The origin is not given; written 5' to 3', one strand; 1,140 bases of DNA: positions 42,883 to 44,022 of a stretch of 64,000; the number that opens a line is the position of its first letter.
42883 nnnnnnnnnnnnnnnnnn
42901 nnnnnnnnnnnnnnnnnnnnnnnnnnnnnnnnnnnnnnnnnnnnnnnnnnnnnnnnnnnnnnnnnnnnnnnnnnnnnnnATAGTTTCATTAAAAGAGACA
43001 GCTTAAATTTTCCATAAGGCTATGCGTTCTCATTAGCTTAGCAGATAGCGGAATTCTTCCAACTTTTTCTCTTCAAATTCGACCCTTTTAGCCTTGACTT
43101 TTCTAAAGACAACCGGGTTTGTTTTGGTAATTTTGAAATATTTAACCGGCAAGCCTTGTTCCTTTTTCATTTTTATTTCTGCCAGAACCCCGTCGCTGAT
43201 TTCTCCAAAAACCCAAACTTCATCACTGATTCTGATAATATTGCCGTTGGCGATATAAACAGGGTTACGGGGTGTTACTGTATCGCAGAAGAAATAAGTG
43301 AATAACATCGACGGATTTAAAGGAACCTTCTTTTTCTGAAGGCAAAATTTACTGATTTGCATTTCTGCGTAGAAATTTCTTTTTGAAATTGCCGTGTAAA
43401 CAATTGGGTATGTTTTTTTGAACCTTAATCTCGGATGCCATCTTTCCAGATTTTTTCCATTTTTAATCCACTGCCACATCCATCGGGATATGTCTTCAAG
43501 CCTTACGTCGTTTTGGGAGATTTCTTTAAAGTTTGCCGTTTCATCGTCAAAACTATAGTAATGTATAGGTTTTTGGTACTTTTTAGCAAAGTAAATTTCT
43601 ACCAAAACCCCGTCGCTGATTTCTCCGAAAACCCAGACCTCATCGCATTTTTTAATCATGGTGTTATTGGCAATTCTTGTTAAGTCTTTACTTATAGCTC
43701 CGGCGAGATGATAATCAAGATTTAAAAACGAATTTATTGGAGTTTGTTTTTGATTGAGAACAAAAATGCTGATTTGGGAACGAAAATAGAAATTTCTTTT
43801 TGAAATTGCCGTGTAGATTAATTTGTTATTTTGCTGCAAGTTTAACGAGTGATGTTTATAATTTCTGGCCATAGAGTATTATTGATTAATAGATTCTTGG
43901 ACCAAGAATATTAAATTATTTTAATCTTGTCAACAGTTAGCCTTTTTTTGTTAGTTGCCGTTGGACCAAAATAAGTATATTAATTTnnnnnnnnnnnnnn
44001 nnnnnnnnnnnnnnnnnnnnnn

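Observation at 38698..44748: Class III RNR locus with two tandem, translationally coupled NrdD paralogs, a redoxin, NrdG and a deoxyribosyltransferase-like protein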

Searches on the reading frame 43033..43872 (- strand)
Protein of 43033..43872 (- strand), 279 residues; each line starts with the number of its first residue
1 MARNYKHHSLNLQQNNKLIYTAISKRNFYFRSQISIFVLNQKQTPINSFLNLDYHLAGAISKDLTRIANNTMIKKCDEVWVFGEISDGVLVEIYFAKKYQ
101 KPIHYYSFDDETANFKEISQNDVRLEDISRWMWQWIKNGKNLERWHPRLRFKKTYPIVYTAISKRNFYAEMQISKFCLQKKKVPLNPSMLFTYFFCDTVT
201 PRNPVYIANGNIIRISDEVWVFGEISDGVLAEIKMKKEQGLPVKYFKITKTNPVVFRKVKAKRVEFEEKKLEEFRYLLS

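Call 3: search_protein_families(library=pfam, proteins=[window:43033-43872:-], max_evalue=0.01)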
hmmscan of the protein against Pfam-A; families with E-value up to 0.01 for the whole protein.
window:43033-43872:- (279 aa): 2 families
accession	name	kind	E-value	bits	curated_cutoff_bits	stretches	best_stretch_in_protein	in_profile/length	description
PF24963.1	DUF7768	-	2.9e-19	69.6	26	2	164-246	14-98/98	Domain of unknown function (DUF7768)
PF18306.6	LDcluster4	-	0.0066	16.5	26.3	0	66-119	84-137/151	SLOG cluster4 family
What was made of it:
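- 43033..43872 (-): 2 x DUF7768 protein (279 aa) with a nucleoside 2'-deoxyribosyltransferase-like fold. A lineage-variable insertion between the redoxin gene and nrdG. PF24963 scores 69.6 bits (call 3).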

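Call 4: search_protein_families(library=ncbifam, proteins=[window:43033-43872:-], max_evalue=0.01)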
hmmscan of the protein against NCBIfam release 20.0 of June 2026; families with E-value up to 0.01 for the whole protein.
window:43033-43872:- (279 aa): 0 families

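Call 46: find_homologous_proteins(query=window:43033-43872:-, max_evalue=0.001)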
Query window:43033-43872:- (279 aa): 143 proteins with E <= 0.001 among 576 candidates; the best 120 are listed.
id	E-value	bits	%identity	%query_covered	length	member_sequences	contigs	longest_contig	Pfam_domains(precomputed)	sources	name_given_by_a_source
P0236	3.5e-167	573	89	100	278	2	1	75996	PF24963.2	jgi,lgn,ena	-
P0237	3.5e-120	419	63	100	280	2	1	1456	PF24963.2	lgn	-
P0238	5.8e-120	418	64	100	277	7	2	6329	PF24963.2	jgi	jgi:hypothetical protein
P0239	7.6e-119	414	64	100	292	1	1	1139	PF24963.2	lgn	-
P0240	2.2e-118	413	66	100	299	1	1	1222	PF24963.2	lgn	-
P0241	3.2e-117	409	66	100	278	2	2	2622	PF24963.2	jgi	jgi:hypothetical protein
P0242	2.3e-116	406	63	100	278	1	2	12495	PF24963.2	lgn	-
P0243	1.0e-114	401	62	100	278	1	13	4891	PF24963.2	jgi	jgi:hypothetical protein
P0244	3.1e-114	399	62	100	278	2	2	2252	PF24963.2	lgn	-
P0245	8.8e-114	398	62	100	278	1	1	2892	PF24963.2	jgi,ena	-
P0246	1.5e-113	397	63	100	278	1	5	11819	PF24963.2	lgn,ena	-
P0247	1.7e-113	397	62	100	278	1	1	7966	PF24963.2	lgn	-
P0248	5.1e-113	395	60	100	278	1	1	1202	PF24963.2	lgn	-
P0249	2.3e-112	393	60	100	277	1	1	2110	PF24963.2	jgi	jgi:hypothetical protein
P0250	3.8e-111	389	62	98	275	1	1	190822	PF24963.2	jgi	jgi:hypothetical protein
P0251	4.9e-111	389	62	100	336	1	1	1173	PF24963.2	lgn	-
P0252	3.0e-110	386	60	100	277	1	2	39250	PF24963.2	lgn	-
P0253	3.0e-110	386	59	100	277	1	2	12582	PF24963.2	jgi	jgi:hypothetical protein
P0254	6.1e-110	385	61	100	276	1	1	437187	PF24963.2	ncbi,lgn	-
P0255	1.2e-109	384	61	100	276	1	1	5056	PF24963.2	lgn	-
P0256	1.8e-109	383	61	100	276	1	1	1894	PF24963.2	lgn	-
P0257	2.5e-109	383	60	100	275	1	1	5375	PF24963.2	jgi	jgi:hypothetical protein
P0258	4.7e-109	382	60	100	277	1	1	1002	PF24963.2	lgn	-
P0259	1.5e-108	380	61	100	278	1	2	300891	PF24963.2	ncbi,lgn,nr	ncbi:MAG TPA: DUF4406 domain-containing protein [Candidatus Saccharimonadales bacterium]|nr:DUF4406 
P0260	2.3e-108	380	62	100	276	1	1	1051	PF24963.2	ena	-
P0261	5.1e-108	379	60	100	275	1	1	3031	PF24963.2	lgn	-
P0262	5.1e-108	379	60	100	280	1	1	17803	PF24963.2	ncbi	-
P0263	1.1e-107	378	59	100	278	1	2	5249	PF24963.2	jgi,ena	-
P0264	1.1e-107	378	60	100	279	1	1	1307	PF24963.2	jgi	-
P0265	1.4e-107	377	58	99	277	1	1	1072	PF24963.2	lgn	-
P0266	1.8e-107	377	60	99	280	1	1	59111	PF24963.2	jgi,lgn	jgi:hypothetical protein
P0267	1.9e-107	377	60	100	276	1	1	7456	PF24963.2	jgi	jgi:hypothetical protein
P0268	2.5e-107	376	60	100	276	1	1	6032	PF24963.2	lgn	-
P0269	4.9e-107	375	62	100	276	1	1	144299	PF24963.2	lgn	-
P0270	1.1e-106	374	59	100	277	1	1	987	PF24963.2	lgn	-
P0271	1.5e-106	374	60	100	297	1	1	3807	PF24963.2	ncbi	-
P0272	3.4e-106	373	59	99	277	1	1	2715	PF24963.2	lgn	-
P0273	3.6e-106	373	58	100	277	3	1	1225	PF24963.2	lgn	-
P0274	4.4e-106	372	58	100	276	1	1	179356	PF24963.2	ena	-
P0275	7.4e-106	372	55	100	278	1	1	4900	PF24963.2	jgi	jgi:hypothetical protein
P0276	3.2e-105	369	59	100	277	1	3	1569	PF24963.2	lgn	-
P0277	3.5e-105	369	62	94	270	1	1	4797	PF24963.2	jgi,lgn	jgi:hypothetical protein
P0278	3.7e-105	369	58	100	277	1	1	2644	PF24963.2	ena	-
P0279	3.8e-105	369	58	100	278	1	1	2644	PF24963.2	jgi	jgi:hypothetical protein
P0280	5.5e-105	369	57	100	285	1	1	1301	PF24963.2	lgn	-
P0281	7.0e-105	368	58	100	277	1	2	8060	PF24963.2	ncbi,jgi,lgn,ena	-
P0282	8.0e-105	368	59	98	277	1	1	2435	PF24963.2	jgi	jgi:hypothetical protein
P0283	9.8e-105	368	67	82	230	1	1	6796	PF24963.2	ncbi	-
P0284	1.0e-104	368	58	98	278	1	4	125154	PF24963.2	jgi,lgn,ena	-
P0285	1.2e-104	368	60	96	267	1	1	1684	PF24963.2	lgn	-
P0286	1.3e-104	367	58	100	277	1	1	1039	PF24963.2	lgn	-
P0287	2.8e-104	366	59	95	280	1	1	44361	PF24963.2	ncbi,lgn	-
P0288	3.4e-104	366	60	100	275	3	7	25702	PF24963.2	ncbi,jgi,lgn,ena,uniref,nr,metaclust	ncbi:hypothetical protein A2872_03030 [Candidatus Gottesmanbacteria bacterium RIFCSPHIGHO2_01_FULL_4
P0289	5.8e-104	365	60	96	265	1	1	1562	PF24963.2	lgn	-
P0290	1.5e-103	364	57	100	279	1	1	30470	PF24963.2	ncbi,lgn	-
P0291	1.5e-103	364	59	100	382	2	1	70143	PF24963.2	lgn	-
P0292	9.7e-103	361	57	98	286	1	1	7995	PF24963.2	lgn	-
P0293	9.7e-103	361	61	92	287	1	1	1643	PF24963.2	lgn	-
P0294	1.1e-102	361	57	100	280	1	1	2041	PF24963.2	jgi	jgi:hypothetical protein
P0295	1.2e-102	361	61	92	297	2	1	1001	PF24963.2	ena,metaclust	metaclust:\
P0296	8.6e-102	358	58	96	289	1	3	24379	PF24963.2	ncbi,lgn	-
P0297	1.0e-101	358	57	95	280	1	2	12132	PF24963.2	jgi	-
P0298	1.7e-101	357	55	95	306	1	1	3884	PF24963.2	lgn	-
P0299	1.8e-101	357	59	96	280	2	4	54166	PF24963.2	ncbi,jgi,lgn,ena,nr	ncbi:MAG TPA: hypothetical protein VMW04_03760 [Patescibacteria group bacterium]|nr:hypothetical pro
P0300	2.8e-101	357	56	100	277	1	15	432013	PF24963.2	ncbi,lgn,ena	-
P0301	1.4e-100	354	57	100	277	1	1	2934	PF24963.2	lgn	-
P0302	2.5e-100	353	56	99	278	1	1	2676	PF24963.2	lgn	-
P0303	2.8e-100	353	57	100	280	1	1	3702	PF24963.2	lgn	-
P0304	4.7e-100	353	54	98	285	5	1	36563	PF24963.2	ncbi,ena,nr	ncbi:hypothetical protein KKD61_04830 [Patescibacteria group bacterium]|nr:hypothetical protein [Pat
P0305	8.8e-100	352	57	100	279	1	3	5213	PF24963.2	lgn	-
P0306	3.1e-99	350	55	99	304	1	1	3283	PF24963.2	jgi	jgi:hypothetical protein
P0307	4.2e-99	349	56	100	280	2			PF24963.2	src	-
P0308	1.3e-98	348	54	100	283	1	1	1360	PF24963.2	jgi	jgi:hypothetical protein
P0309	1.5e-97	344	63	84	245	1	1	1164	PF24963.2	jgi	jgi:hypothetical protein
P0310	3.0e-97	343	58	94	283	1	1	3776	PF24963.2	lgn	-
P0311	5.1e-97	343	57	94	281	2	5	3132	PF24963.2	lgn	-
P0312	6.6e-97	342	57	94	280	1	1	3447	PF24963.2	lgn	-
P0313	1.1e-96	342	54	100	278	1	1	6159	PF24963.2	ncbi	-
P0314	1.4e-96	341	61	89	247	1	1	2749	PF24963.2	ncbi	-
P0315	2.3e-96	340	56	96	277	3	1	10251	PF24963.2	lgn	-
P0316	4.2e-96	340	53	95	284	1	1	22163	PF24963.2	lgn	-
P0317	2.3e-95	337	62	82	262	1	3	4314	PF24963.2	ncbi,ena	-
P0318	8.2e-95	335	56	96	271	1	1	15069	PF24963.2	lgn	-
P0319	1.0e-94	335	58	92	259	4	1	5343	PF24963.2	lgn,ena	-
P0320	5.5e-94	333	56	91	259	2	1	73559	PF24963.2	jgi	jgi:hypothetical protein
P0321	1.1e-93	332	56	91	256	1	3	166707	PF24963.2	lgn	-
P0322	1.3e-93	331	59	88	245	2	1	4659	PF24963.2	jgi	-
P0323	2.1e-93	331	53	100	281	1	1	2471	PF24963.2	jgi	jgi:hypothetical protein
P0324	4.8e-93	330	61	82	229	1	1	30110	PF24963.2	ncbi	-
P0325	5.5e-93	329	62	82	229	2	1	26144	PF24963.2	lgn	-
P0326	2.2e-92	327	52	95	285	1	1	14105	PF24963.2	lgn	-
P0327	2.4e-92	327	52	94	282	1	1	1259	PF24963.2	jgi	jgi:hypothetical protein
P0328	5.9e-92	326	62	82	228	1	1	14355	PF24963.2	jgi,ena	-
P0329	8.6e-92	325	60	86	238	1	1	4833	PF24963.2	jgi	jgi:hypothetical protein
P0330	1.1e-91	325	62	82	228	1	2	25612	PF24963.2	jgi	jgi:hypothetical protein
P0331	1.1e-91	325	59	91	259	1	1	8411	PF24963.2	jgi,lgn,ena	-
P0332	1.2e-91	325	53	95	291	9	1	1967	PF24963.2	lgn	-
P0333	5.4e-91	323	61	82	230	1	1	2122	PF24963.2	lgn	-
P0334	1.2e-90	322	58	87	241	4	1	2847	PF24963.2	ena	-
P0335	2.8e-90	320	52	94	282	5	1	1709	PF24963.2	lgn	-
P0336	3.8e-90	320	57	91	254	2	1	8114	PF24963.2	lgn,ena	-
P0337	5.5e-90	320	52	94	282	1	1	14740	PF24963.2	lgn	-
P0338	6.0e-90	319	62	81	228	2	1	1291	PF24963.2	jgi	jgi:hypothetical protein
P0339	9.8e-90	319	53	93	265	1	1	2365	PF24963.2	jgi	-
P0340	1.8e-89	318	54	95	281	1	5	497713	PF24963.2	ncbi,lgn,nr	ncbi:MAG TPA: hypothetical protein VLF91_04460 [Candidatus Saccharimonadales bacterium]|nr:hypotheti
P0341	2.8e-89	317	53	96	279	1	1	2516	PF24963.2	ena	-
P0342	3.4e-89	317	53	92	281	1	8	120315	PF24963.2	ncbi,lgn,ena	-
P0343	9.4e-89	315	53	93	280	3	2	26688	PF24963.2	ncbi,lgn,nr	ncbi:MAG TPA: hypothetical protein VLI54_06945 [Bacillota bacterium]|nr:hypothetical protein [Bacill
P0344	1.4e-88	315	53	92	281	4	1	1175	PF24963.2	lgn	-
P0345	1.9e-88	314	61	82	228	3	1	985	PF24963.2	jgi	jgi:hypothetical protein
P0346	2.2e-88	314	53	92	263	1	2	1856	PF24963.2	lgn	-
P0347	2.7e-88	314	50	99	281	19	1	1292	PF24963.2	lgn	-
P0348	7.4e-88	313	58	88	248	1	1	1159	PF24963.2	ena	-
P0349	7.7e-88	312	51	93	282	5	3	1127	PF24963.2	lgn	-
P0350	8.2e-88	312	57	90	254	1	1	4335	PF24963.2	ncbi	-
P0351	9.2e-88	312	51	93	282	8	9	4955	PF24963.2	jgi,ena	-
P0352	1.2e-87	312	52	94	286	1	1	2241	PF24963.2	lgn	-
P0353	3.9e-87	310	51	95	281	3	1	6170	PF24963.2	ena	-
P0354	5.4e-87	310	52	93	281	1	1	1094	PF24963.2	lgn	-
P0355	1.7e-86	308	51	92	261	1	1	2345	PF24963.2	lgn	-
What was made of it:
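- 43033..43872 (-): 143 mostly Patescibacteria homologues of about 278 aa (call 46).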

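Call 47: find_encoding_contigs(protein=P0236, flank=8000, max_places=1)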
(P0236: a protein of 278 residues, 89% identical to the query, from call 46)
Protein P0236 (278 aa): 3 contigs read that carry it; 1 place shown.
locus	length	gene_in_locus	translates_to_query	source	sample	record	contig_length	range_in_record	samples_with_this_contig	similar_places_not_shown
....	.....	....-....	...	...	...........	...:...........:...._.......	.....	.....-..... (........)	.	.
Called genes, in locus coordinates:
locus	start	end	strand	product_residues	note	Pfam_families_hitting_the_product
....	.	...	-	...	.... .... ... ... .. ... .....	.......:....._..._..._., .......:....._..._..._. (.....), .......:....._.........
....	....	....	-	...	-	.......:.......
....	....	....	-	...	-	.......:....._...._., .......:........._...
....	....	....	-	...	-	-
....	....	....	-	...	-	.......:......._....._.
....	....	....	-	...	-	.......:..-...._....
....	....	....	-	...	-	-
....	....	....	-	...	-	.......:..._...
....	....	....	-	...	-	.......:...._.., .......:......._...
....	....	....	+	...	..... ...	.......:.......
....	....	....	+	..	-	-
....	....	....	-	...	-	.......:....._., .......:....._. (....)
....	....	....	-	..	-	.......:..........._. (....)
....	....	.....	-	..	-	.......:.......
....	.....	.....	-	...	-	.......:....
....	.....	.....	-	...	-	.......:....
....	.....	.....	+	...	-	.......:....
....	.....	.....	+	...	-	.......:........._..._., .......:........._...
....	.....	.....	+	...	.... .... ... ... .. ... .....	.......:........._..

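Call 48: find_encoding_contigs(protein=P0254, flank=6000, max_places=1)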
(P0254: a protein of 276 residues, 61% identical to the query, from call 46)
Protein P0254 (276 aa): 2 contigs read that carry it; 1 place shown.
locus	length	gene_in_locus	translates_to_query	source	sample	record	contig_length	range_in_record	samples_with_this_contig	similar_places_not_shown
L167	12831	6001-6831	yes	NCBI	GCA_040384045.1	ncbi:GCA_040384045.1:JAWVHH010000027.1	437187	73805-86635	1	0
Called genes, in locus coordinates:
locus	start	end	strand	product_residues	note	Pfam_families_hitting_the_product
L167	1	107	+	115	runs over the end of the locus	PF08818:DUF1801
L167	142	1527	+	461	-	PF01266:DAO (faint), PF03486:HI0933_like (faint), PF07992:Pyr_redox_2, PF12831:FAD_oxidored (weak), PF13450:NAD_binding_8 (faint), PF13738:Pyr_redox_3, PF00070:Pyr_redox, PF02852:Pyr_redox_dim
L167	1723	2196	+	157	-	-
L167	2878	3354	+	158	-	PF13563:2_5_RNA_ligase2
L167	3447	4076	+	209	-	-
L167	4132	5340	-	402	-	PF02812:ELFV_dehydrog_N, PF00208:ELFV_dehydrog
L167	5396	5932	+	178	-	PF02245:Pur_DNA_glyco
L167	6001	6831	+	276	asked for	PF24963:DUF7768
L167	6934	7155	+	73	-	-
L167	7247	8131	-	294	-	PF17338:GP88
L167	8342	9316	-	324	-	PF17338:GP88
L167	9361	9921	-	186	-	PF13560:HTH_31, PF11950:DUF3467 (weak)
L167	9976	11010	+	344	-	PF01565:FAD_binding_4, PF02873:MurB_C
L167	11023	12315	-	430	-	PF00464:SHMT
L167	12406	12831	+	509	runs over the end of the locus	PF01381:HTH_3, PF13443:HTH_26 (weak), PF13560:HTH_31, PF13744:HTH_37 (faint), PF00275:EPSP_synthase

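Call 49: find_encoding_contigs(protein=P0300, flank=6000, max_places=1)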
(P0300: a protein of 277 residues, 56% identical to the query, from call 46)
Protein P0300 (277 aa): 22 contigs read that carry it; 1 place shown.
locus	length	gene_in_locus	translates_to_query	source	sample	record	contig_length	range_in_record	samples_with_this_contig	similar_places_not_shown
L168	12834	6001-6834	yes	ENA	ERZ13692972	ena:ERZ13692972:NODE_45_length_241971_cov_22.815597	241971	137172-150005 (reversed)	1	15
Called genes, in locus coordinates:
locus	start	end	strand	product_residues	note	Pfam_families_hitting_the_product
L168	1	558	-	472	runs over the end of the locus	-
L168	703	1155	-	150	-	PF14566:PTPlike_phytase (weak), PF22784:PTP-SAK, PF00782:DSPc, PF22785:Tc-R-P, PF22741:PTP-NADK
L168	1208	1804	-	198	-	-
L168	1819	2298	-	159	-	PF20603:Bact_hydrolase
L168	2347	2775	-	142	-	PF00258:Flavodoxin_1, PF12641:Flavodoxin_3, PF12724:Flavodoxin_5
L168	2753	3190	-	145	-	PF09858:DUF2085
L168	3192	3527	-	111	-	PF13248:Zn_ribbon_3 (faint), PF05154:TM2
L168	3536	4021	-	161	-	PF04892:VanZ-LLP1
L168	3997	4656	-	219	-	-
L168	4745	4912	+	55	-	-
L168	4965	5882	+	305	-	PF01063:Aminotran_4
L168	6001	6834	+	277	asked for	PF24963:DUF7768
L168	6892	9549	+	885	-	PF00690:Cation_ATPase_N, PF00122:E1-E2_ATPase, PF00702:Hydrolase, PF13246:Cation_ATPase, PF08282:Hydrolase_3, PF00689:Cation_ATPase_C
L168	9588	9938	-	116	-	-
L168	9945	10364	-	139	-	PF01814:Hemerythrin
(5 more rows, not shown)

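Call 69: predict_structure(alignment_id=A4)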
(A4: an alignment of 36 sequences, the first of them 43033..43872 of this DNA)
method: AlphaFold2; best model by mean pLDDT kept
length: 279 residues; sequences in the alignment: 36
mean_pLDDT: 87.5   pTM: 0.85
mean pLDDT of the five models: 87.5, 87.6, 86.8, 86.6, 86.0
residues with pLDDT >= 90: 162; 70-90: 90; 50-70: 26; < 50: 1
segments of 3 or more residues with pLDDT < 50: none
pLDDT, mean of each block of 10 residues (from residue 1): 75 83 87 88 82 65 88 96 94 96 97 95 94 94 89 94 85 88 73 56 82 92 93 93 94 91 95 93
secondary structure, 60 per line:
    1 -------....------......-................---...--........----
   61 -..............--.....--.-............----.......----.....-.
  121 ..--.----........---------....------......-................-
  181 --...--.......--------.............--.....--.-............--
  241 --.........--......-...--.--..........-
elements in order: H8-11 E18-23 H25-40 E44-46 H49-56 H62-75 E78-82 H87-98 E103-109 E114-118 H130-137 H147-150 E157-162 H164-179 E183-185 H188-194 H203-215 E218-222 H227-238 E243-251 E254-259 H269-278
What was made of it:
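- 43033..43872 (-): AF2 pLDDT 87.5 and pTM 0.85 (call 69).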

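Call 71: fold_search(model_id=the predicted structure, library=pdb)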
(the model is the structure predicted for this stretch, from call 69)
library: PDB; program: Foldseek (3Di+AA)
matches with E <= 10: 1168; with E <= 0.001: 0
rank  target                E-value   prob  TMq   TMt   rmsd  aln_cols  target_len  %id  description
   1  8pqq_D                2.8e-03  0.99  0.24  0.40  10.5       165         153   18  Nucleoside 2'deoxyribosyltransferase from Chroococcidiopsis thermalis PCC 7203 E88Q Mutant bound to Clofarabine (released 2024-02-21)
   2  9emx_C                6.1e-03  0.96  0.23  0.39  10.8       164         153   17  Nucleoside 2'deoxyribosyltransferase from Chroococcidiopsis thermalis PCC 7203 Double Mutant Y7F A9S bound to Cordycep (released 2025-05-07)
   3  7yib                  6.1e-03  0.57  0.23  0.14  19.1       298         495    7  Crystal structure of wild-type Cap4 SAVED domain-containing receptor from Enterobacter cloacae (released 2023-05-31)
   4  8pqs_A                8.1e-03  0.89  0.21  0.35  11.3       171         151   17  Nucleoside 2'deoxyribosyltransferase from Chroococcidiopsis thermalis PCC 7203 E88A Mutant (released 2024-02-21)
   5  8pqr_A                9.6e-03  0.97  0.24  0.39   6.6       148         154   20  Nucleoside 2'deoxyribosyltransferase from Chroococcidiopsis thermalis PCC 7203 WT bound to DAD_Immucillin-H (released 2024-02-21)
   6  8pqq_A                1.1e-02  0.87  0.21  0.35  11.0       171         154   17  Nucleoside 2'deoxyribosyltransferase from Chroococcidiopsis thermalis PCC 7203 E88Q Mutant bound to Clofarabine (released 2024-02-21)
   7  8pqr_D                1.1e-02  0.97  0.25  0.43  11.2       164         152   18  Nucleoside 2'deoxyribosyltransferase from Chroococcidiopsis thermalis PCC 7203 WT bound to DAD_Immucillin-H (released 2024-02-21)
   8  9emx_A                1.2e-02  0.97  0.25  0.42  10.2       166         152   17  Nucleoside 2'deoxyribosyltransferase from Chroococcidiopsis thermalis PCC 7203 Double Mutant Y7F A9S bound to Cordycep (released 2025-05-07)
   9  8pqs_D                1.2e-02  0.91  0.23  0.38   9.5       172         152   18  Nucleoside 2'deoxyribosyltransferase from Chroococcidiopsis thermalis PCC 7203 E88A Mutant (released 2024-02-21)
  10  8pqt_A                1.3e-02  0.97  0.26  0.44  10.8       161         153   17  Nucleoside 2'deoxyribosyltransferase from Chroococcidiopsis thermalis PCC 7203 WT bound to Bis-Tris (released 2024-02-21)
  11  1lij                  1.3e-02  0.14  0.15  0.14  16.6       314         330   10  STRUCTURE OF T. GONDII ADENOSINE KINASE BOUND TO PRODRUG 2 7-IODOTUBERCIDIN AND AMP-PCP (released 2002-05-15)
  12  9emx_B                1.8e-02  0.82  0.21  0.35  11.9       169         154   17  Nucleoside 2'deoxyribosyltransferase from Chroococcidiopsis thermalis PCC 7203 Double Mutant Y7F A9S bound to Cordycep (released 2025-05-07)
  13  7yia                  2.1e-02  0.38  0.23  0.15  19.3       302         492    7  Crystal structure of K74A mutant of Cap4 SAVED domain-containing receptor from Enterobacter cloacae (released 2023-05-31)
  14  3wrw_E                2.1e-02  0.33  0.21  0.16  18.4       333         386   10  Crystal structure of the N-terminal domain of resistance protein (released 2014-08-13)
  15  3ot5_C                2.5e-02  0.47  0.24  0.18  20.2       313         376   11  2.2 Angstrom Resolution Crystal Structure of putative UDP-N-acetylglucosamine 2-epimerase from Listeria monocytogenes (released 2010-09-22)
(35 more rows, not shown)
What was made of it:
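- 43033..43872 (-): The top Foldseek hits are Chroococcidiopsis NDT, prob 0.99, E 2.8e-3, TM about 0.4 per domain (call 71).
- On Nucleoside 2'-deoxyribosyltransferase (NDT) superfamily: The confident model's top fold hits are NDT (prob 0.99, E 2.8e-3, TM about 0.4) (calls 69, 71).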
